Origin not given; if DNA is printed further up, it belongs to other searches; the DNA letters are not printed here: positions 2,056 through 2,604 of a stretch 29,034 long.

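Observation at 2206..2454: Stand-alone lipoyl domain next to lipBA lacks the lipoylation lysine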

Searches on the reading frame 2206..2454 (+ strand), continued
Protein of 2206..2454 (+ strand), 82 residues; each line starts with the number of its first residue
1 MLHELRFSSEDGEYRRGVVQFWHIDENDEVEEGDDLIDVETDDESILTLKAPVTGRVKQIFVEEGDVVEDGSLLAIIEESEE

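Call 36: find_related_loci(query=A2, collection=metagenome_contigs, flank=5000)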
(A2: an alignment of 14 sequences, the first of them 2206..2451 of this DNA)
Query A2 (82 aa) in metagenome_contigs; peptide patterns used: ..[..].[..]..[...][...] (x = any residue, [..] = any of these).
600 stretches matched a pattern (row limit reached: there are more); 20 encode a relative of the query (tblastn E <= 1e-3); 20 distinct loci.
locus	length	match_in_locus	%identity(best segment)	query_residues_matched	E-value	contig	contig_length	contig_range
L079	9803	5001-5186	43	15-77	9e-16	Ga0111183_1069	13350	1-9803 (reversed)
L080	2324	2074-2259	46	15-77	3e-15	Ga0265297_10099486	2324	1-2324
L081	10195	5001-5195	45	18-82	3e-15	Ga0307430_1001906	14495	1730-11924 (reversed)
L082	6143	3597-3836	38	1-80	4e-15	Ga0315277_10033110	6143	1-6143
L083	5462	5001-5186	41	15-77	8e-15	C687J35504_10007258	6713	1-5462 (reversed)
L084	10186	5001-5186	46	15-77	7e-15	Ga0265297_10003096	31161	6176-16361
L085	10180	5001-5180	41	19-79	1e-13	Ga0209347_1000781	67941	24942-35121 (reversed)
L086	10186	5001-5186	41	15-77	1e-13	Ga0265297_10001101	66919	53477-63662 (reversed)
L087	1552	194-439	38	7-79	3e-13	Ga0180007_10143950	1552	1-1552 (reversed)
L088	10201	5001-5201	37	15-82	2e-11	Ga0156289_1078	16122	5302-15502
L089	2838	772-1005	41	1-78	2e-11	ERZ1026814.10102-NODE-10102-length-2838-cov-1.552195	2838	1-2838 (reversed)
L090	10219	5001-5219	38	2-77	5e-11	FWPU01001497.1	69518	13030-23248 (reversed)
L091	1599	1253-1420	37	19-75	3e-8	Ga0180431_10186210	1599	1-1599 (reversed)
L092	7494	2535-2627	48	48-78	3e-6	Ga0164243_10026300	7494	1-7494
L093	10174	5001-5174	46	19-77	3e-6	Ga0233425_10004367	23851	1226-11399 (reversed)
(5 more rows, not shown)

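Call 48: predict_structure(alignment_id=A3)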
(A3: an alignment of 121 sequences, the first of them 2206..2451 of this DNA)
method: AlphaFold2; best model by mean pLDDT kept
length: 82 residues; sequences in the alignment: 121
mean_pLDDT: 89.8   pTM: 0.74
mean pLDDT of the five models: 89.8, 87.4, 87.3, 85.9, 85.8
residues with pLDDT >= 90: 60; 70-90: 17; 50-70: 5; < 50: 0
segments of 3 or more residues with pLDDT < 50: none
pLDDT, mean of each block of 10 residues (from residue 1): 86 80 94 94 89 94 94 93 64
secondary structure, 60 per line:
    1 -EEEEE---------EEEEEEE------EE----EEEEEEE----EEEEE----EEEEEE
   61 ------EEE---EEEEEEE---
elements in order: E2-6 E16-22 E35-41 E46-50 E55-60 E67-69 E73-79

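Call 51: fold_search(model_id=the predicted structure, library=pdb)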
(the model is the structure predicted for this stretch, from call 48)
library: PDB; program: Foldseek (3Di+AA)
matches with E <= 10: 818; with E <= 0.001: 66
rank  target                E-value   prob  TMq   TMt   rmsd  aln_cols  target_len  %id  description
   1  9a4v_B                5.6e-06  1.00  0.87  0.18   1.4        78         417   26  Integrative model of PT1-ODO2 by crosslinking MS and deep learning (released 2024-09-18)
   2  9a5h_B                6.3e-06  1.00  0.88  0.17   1.5        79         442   29  Integrative model of DLDH1-ODP2 by crosslinking MS and deep learning (released 2024-09-18)
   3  3crk_C                2.0e-05  1.00  0.86  0.81   1.4        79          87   28  Crystal structure of the PDHK2-L2 complex. (released 2008-04-29)
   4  5gua                  4.2e-05  1.00  0.82  0.94   1.4        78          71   24  Structure of biotin carboxyl carrier protein from pyrococcus horikoshi OT3 (delta N79) A138Y mutant (released 2017-08-30)
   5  1ghj                  4.5e-05  1.00  0.77  0.80   2.4        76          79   26  SOLUTION STRUCTURE OF THE LIPOYL DOMAIN OF THE 2-OXOGLUTARATE DEHYDROGENASE COMPLEX FROM AZOTOBACTER VINELAND II, NMR, M (released 1997-01-11)
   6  1y8n_B                5.0e-05  1.00  0.86  0.74   1.5        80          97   28  Crystal structure of the PDK3-L2 complex (released 2005-05-24)
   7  1gjx_MODEL_1_A        5.3e-05  1.00  0.79  0.80   2.2        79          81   28  Solution structure of the lipoyl domain of the chimeric dihydrolipoyl dehydrogenase P64K from Neisseria mening (released 2001-11-28)
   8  2l5t_MODEL_1_A        8.0e-05  1.00  0.74  0.78   2.2        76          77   32  Solution NMR structure of E2 lipoyl domain from Thermoplasma acidophilum (released 2011-09-21)
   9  2dnc_MODEL_1_A        8.5e-05  1.00  0.87  0.74   2.2        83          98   31  Solution Structure of RSGI RUH-054, a lipoyl domain from human 2-oxoacid dehydrogenase (released 2006-10-25)
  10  4qsh_D                9.5e-05  1.00  0.73  0.06   5.7        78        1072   28  Crystal Structure of L. monocytogenes Pyruvate Carboxylase in complex with Cyclic-di-AMP (released 2014-10-29)
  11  4qsh_A                1.1e-04  1.00  0.73  0.06   5.6        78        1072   28  Crystal Structure of L. monocytogenes Pyruvate Carboxylase in complex with Cyclic-di-AMP (released 2014-10-29)
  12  2q8i_B                1.2e-04  1.00  0.87  0.77   1.5        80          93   28  Pyruvate dehydrogenase kinase isoform 3 in complex with antitumor drug radicicol (released 2007-07-24)
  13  2evb                  1.3e-04  1.00  0.75  0.83   2.3        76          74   26  Structure of Biotin Carboxyl Carrier Protein (74Val start) from Pyrococcus horikoshi OT3 Ligand Free Form I (released 2006-05-01)
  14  4qsh_B                1.3e-04  1.00  0.73  0.06   5.7        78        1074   28  Crystal Structure of L. monocytogenes Pyruvate Carboxylase in complex with Cyclic-di-AMP (released 2014-10-29)
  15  4qsh_C                1.3e-04  1.00  0.73  0.06   5.6        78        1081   28  Crystal Structure of L. monocytogenes Pyruvate Carboxylase in complex with Cyclic-di-AMP (released 2014-10-29)
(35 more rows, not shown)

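Call 58: find_encoding_contigs(protein=P0177, flank=4000, max_places=1)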
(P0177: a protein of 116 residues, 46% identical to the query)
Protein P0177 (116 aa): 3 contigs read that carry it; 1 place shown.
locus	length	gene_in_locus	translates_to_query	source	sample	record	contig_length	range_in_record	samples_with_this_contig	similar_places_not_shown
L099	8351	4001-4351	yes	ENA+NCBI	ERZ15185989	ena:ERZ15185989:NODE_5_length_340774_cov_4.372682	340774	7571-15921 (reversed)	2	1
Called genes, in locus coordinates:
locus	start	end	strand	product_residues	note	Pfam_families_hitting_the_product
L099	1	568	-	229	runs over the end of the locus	-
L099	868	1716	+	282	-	PF20560:MotA_N, PF01618:MotA_ExbB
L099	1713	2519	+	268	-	PF13677:MotB_plug, PF00691:OmpA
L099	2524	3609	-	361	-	PF00353:HemolysinCabind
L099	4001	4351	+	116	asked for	PF00364:Biotin_lipoyl, PF25997:BSH_YhbJ (faint), PF25917:BSH_RND (weak)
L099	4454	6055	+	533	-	PF00672:HAMP, PF00512:HisKA, PF02518:HATPase_c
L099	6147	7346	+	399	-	PF01979:Amidohydro_1, PF07969:Amidohydro_3 (weak)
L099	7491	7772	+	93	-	-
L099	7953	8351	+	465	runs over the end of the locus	PF13472:Lipase_GDSL_2 (weak), PF07719:TPR_2 (faint), PF13428:TPR_14 (faint), PF00515:TPR_1 (faint), PF13472:Lipase_GDSL_2 (weak)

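Call 59: find_encoding_contigs(protein=P0230, flank=4000, max_places=1)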
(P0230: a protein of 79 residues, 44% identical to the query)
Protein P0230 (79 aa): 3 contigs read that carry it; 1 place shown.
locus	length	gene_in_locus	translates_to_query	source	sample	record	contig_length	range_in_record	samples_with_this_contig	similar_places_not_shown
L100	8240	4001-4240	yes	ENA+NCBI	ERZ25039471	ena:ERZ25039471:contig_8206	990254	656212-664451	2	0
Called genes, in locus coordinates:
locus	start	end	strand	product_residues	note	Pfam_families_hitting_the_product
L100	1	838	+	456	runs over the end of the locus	PF19295:SufBD_N, PF01458:SUFBD_core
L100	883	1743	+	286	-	PF00581:Rhodanese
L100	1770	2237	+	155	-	PF01592:NifU_N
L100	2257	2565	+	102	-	PF00355:Rieske, PF13806:Rieske_2, PF22543:Rieske_4 (weak)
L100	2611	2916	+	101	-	PF01883:FeS_assembly_P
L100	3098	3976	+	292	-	PF16881:LIAS_N (faint), PF04055:Radical_SAM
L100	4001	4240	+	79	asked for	PF00364:Biotin_lipoyl, PF25984:BSH_YknX (faint), PF25997:BSH_YhbJ (weak), PF25917:BSH_RND (faint), PF25919:BSH_CusB (weak)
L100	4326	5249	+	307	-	PF00294:PfkB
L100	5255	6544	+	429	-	PF03447:NAD_binding_3, PF00742:Homoserine_dh, PF01842:ACT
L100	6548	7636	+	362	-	PF00291:PALP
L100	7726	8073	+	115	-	-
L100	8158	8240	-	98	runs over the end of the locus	PF00216:Bac_DNA_binding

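Call 60: find_encoding_contigs(protein=P0203, flank=4000, max_places=1)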
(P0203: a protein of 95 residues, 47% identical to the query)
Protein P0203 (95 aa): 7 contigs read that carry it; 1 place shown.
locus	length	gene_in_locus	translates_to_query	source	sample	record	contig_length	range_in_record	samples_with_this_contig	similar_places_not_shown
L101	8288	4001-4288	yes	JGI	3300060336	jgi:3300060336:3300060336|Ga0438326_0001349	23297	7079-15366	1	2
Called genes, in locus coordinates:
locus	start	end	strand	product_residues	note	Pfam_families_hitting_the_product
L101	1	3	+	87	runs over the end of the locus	PF02410:RsfS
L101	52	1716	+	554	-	PF03485:Arg_tRNA_synt_N, PF00750:tRNA-synt_1d, PF09334:tRNA-synt_1g (faint), PF05746:DALR_1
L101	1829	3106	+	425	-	PF01134:GIDA (faint), PF01262:AlaDh_PNT_C (faint), PF07992:Pyr_redox_2, PF12831:FAD_oxidored (weak), PF13738:Pyr_redox_3, PF00070:Pyr_redox, PF02852:Pyr_redox_dim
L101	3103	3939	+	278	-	PF04055:Radical_SAM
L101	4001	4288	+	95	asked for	PF00364:Biotin_lipoyl, PF25984:BSH_YknX (faint), PF25997:BSH_YhbJ (faint), PF25917:BSH_RND (faint), PF25919:BSH_CusB (weak)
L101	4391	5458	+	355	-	PF06925:MGDG_synth, PF13439:Glyco_transf_4 (faint), PF02350:Epimerase_2, PF00534:Glycos_transf_1, PF04101:Glyco_tran_28_C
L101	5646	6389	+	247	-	PF03279:Lip_A_acyltrans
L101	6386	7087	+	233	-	PF00535:Glycos_transf_2, PF13641:Glyco_tranf_2_3 (weak)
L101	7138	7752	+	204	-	PF00398:RrnaAD (faint), PF01135:PCMT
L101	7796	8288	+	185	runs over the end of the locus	PF06695:Sm_multidrug_ex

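Call 61: find_encoding_contigs(protein=P0242, flank=4000, max_places=1)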
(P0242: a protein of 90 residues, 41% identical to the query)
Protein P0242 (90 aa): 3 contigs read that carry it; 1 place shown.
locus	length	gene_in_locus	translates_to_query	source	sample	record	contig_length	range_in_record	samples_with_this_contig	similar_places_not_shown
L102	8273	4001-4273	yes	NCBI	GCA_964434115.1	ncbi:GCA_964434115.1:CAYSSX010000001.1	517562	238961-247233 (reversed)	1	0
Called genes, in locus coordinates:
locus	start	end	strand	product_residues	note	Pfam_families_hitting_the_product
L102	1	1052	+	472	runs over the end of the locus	PF00919:UPF0004, PF04055:Radical_SAM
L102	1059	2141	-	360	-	PF00990:GGDEF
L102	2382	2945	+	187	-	PF03853:YjeF_N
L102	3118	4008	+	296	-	PF04055:Radical_SAM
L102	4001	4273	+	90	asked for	PF00364:Biotin_lipoyl, PF25917:BSH_RND (faint), PF25984:BSH_YknX (faint), PF25919:BSH_CusB (weak)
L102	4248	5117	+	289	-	PF01177:Asp_Glu_race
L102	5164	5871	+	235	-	PF00733:Asn_synthase (weak), PF02568:ThiI (faint), PF06508:QueC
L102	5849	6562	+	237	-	PF04055:Radical_SAM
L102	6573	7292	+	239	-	PF01138:RNase_PH, PF03725:RNase_PH_C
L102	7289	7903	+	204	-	PF01725:Ham1p_like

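Call 78: list_cluster_members(proteins=[L100:5255-6541:+, L101:1829-3103:+, L077:4154-4993:+, L102:3118-4005:+, L073:9129-10511:+])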
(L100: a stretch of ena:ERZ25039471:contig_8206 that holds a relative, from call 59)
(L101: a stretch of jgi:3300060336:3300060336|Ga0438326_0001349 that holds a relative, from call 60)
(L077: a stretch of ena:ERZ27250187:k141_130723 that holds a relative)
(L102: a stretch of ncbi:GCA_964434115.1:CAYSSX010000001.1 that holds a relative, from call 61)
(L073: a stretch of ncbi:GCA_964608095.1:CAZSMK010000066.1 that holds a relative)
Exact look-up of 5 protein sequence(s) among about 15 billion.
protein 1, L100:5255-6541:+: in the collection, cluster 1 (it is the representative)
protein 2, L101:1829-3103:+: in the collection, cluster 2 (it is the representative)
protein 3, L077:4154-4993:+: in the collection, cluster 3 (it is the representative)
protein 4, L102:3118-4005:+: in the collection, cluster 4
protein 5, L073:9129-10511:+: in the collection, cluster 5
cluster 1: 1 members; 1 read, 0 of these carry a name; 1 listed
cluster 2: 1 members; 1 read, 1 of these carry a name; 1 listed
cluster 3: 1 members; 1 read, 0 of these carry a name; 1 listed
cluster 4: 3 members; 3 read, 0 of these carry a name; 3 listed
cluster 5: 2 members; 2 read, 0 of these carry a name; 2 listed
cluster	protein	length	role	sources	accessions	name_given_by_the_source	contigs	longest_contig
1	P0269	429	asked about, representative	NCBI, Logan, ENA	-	-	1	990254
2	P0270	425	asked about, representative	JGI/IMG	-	dihydrolipoamide dehydrogenase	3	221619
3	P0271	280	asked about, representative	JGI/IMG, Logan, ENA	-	-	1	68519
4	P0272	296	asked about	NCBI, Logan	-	-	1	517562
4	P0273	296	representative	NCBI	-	-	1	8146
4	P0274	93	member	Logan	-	-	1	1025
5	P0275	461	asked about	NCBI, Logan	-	-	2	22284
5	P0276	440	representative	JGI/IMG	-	-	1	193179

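Call 79: search_protein_families(library=ncbifam, proteins=[P0270, L100:4326-5246:+], max_evalue=1e-10)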
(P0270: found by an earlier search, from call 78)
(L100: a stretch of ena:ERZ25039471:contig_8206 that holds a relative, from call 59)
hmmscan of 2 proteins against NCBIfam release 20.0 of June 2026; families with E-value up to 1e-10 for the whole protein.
P0270 (425 aa): 33 families (the best 25 are shown)
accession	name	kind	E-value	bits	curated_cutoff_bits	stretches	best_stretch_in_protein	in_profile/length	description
TIGR01350.1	lipoamide_DH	equivalog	1e-130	436.5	408.8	1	4-423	1-453/461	dihydrolipoyl dehydrogenase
TIGR02053.1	MerA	equivalog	1.9e-92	310.7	454.45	1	5-417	1-446/465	mercury(II) reductase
NF004945.0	PRK06292.2-3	equivalog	2.1e-91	307.1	494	1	4-417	3-445/457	dihydrolipoyl dehydrogenase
NF003585.0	PRK05249.1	equivalog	4.3e-86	289.4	465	1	2-420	4-453/464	Si-specific NAD(P)(+) transhydrogenase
NF004776.0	PRK06116.1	equivalog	4.7e-86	289.6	480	1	1-417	1-446/450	glutathione-disulfide reductase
NF004947.0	PRK06292.2-5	equivalog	1.6e-82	277.9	592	2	4-239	3-239/474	dihydrolipoyl dehydrogenase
NF004991.0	PRK06370.1-3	subfamily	2.5e-81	273.7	620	2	4-239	35-273/509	FAD-containing oxidoreductase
TIGR01424.1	gluta_reduc_2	equivalog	5.3e-79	265.9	606.05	1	3-417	1-442/446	glutathione-disulfide reductase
NF005883.0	PRK07845.1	equivalog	1.2e-72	245.4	479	1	6-414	4-449/466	NAD(P)H-quinone dehydrogenase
TIGR01421.1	gluta_reduc_1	equivalog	6.7e-72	243.1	556.15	1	4-417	2-446/450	glutathione-disulfide reductase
NF004943.0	PRK06292.2-1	equivalog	3.5e-69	233.8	432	2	4-239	3-241/456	dihydrolipoyl dehydrogenase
NF004946.0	PRK06292.2-4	subfamily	5.1e-68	230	634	2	4-220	3-224/487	dihydrolipoyl dehydrogenase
NF004992.0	PRK06370.1-4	equivalog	9.8e-67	225.3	629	1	3-423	3-454/459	FAD-containing oxidoreductase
NF005884.0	PRK07846.1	equivalog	2.6e-64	217.5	501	2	4-244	3-243/454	mycothione reductase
NF010311.1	PRK13748.1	subfamily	4.4e-61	207.4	600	1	5-415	98-539/560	mercury(II) reductase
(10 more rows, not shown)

L100:4326-5246:+ (307 aa): 6 families
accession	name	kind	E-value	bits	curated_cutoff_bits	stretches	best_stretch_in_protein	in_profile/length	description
NF041164.1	NucKinThplmales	equivalog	7.3e-18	64.8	450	1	18-277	30-283/295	nucleoside kinase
TIGR02152.1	D_ribokin_bact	equivalog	1.5e-15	57.4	299.65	1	158-270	170-281/298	ribokinase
TIGR04382.1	myo_inos_iolC_N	equivalog_domain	7.7e-14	51.7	300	1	154-270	179-290/309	5-dehydro-2-deoxygluconokinase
NF040938.1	KDG_KDGal_kin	equivalog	8.9e-13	48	400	1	148-261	166-279/305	bifunctional 2-dehydro-3-deoxygluconokinase/2-dehydro-3-deoxygalactonokinase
NF006957.1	PRK09434.1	equivalog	1.6e-11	44.3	450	1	152-260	168-276/302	fructokinase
NF053626.1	RibKinHalex1628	equivalog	6.3e-11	42.3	330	0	26-255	38-262/293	ATP-dependent ribose-1-phosphate kinase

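Call 84: search_protein_families(library=pfam, proteins=[P0005, L100:6548-7633:+], max_evalue=0.01)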
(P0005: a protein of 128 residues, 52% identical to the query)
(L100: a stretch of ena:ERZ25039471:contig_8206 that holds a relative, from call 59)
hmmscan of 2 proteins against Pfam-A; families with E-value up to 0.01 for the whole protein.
P0005 (128 aa): 7 families
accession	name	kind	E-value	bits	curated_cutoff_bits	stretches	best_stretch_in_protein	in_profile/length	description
PF00364.28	Biotin_lipoyl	-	1e-12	48.1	22.1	1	14-77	12-73/73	Biotin-requiring enzyme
PF13533.13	Biotin_lipoyl_2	-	2.3e-10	40.5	29.8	1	47-77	1-31/32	Biotin-lipoyl like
PF16576.10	HlyD_D23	-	0.00054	19.7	30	1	43-75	105-137/214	Barrel-sandwich domain of CusB or HlyD membrane-fusion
PF02749.22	QRPTase_N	-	0.00059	20.4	27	0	9-42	36-63/82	Quinolinate phosphoribosyl transferase, N-terminal domain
PF13437.12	HlyD_3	-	0.0007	20.7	22.2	1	48-110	1-51/106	HlyD family secretion protein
PF09891.15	DUF2118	-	0.00075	19.9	20.5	0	21-58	92-129/149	Uncharacterized protein conserved in archaea (DUF2118)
PF05896.17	NQRA_N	-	0.0049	17.5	25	0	7-60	27-78/94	NqrA N-terminal barrel-sandwich hybrid domain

L100:6548-7633:+ (362 aa): 1 family
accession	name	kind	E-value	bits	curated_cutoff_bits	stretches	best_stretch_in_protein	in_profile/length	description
PF00291.31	PALP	-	4.6e-74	249.8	35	1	34-330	1-295/295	Pyridoxal-phosphate dependent enzyme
